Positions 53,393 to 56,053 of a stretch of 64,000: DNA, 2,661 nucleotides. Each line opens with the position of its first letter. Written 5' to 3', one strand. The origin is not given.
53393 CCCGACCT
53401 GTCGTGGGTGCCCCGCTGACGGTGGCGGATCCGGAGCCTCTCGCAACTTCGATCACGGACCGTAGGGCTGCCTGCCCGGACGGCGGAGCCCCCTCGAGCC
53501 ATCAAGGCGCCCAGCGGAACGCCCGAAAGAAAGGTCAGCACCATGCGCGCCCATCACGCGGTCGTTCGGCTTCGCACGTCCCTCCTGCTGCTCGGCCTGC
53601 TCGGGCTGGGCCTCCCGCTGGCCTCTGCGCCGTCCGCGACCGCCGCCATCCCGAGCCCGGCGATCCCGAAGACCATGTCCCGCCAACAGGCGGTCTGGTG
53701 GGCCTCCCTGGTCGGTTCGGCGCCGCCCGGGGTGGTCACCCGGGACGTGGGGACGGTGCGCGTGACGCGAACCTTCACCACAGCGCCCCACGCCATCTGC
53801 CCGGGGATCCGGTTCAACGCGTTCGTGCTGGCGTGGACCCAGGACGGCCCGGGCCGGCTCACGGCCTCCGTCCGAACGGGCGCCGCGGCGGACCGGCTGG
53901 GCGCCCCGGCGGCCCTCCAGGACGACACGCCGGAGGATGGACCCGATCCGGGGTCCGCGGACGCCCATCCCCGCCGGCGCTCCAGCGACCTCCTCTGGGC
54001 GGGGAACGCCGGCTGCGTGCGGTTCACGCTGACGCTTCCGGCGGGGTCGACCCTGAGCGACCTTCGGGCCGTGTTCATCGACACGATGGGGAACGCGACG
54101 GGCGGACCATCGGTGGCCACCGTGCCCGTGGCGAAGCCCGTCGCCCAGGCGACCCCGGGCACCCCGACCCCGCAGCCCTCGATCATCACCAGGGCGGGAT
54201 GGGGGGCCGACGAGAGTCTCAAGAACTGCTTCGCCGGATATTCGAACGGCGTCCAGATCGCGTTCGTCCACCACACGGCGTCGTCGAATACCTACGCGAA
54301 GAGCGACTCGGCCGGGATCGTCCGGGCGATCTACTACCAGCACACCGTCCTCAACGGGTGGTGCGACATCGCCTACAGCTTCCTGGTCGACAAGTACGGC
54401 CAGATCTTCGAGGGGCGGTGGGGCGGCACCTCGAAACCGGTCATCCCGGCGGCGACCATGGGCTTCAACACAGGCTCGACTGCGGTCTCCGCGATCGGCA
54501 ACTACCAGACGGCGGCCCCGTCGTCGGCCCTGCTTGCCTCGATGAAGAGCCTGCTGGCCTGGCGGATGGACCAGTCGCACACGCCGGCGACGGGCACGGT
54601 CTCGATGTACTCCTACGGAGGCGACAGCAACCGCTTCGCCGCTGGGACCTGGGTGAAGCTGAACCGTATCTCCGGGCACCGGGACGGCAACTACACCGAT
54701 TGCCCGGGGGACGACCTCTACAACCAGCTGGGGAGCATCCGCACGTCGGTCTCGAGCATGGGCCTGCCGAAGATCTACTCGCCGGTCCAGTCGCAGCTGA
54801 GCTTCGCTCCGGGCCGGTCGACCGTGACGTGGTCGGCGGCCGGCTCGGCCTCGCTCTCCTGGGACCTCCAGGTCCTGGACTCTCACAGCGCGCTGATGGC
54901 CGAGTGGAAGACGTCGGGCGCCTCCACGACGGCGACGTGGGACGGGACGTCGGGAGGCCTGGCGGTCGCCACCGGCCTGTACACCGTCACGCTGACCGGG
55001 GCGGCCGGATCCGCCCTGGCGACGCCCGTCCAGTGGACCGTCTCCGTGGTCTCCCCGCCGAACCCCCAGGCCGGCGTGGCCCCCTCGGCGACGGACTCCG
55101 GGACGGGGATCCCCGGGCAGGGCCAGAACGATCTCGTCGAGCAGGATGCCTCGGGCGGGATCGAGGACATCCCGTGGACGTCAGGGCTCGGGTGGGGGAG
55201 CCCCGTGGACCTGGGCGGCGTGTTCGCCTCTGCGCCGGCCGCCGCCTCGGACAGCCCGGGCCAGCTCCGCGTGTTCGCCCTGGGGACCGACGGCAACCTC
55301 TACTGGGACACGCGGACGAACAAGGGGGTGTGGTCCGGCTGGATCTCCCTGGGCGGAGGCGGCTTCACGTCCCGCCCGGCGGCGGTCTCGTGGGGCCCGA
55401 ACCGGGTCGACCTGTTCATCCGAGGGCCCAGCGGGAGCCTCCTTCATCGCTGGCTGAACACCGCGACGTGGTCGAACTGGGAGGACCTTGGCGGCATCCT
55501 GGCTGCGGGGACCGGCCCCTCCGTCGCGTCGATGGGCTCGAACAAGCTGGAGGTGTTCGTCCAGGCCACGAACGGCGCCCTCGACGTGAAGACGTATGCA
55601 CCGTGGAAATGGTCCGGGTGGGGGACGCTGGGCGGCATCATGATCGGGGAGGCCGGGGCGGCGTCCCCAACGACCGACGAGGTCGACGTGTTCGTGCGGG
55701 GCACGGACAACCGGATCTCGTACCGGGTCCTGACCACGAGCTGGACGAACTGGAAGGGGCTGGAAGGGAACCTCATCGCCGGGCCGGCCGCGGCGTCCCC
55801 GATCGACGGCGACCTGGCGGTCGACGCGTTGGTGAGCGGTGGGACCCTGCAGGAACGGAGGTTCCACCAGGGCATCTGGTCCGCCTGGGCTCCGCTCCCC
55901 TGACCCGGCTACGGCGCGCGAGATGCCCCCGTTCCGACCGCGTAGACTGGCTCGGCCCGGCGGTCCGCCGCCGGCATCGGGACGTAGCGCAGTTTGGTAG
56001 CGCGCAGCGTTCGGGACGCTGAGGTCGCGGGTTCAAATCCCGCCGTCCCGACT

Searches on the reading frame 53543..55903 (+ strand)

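Call 24: search_protein_families(library=pfam, proteins=[window:53543-55903:+], max_evalue=0.0001)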
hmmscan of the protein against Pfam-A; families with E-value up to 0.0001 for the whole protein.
window:53543-55903:+ (786 aa): 1 family
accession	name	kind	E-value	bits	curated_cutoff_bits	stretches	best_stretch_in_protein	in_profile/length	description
PF01510.30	Amidase_2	-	3.3e-10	40.8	26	1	237-390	5-131/131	N-acetylmuramoyl-L-alanine amidase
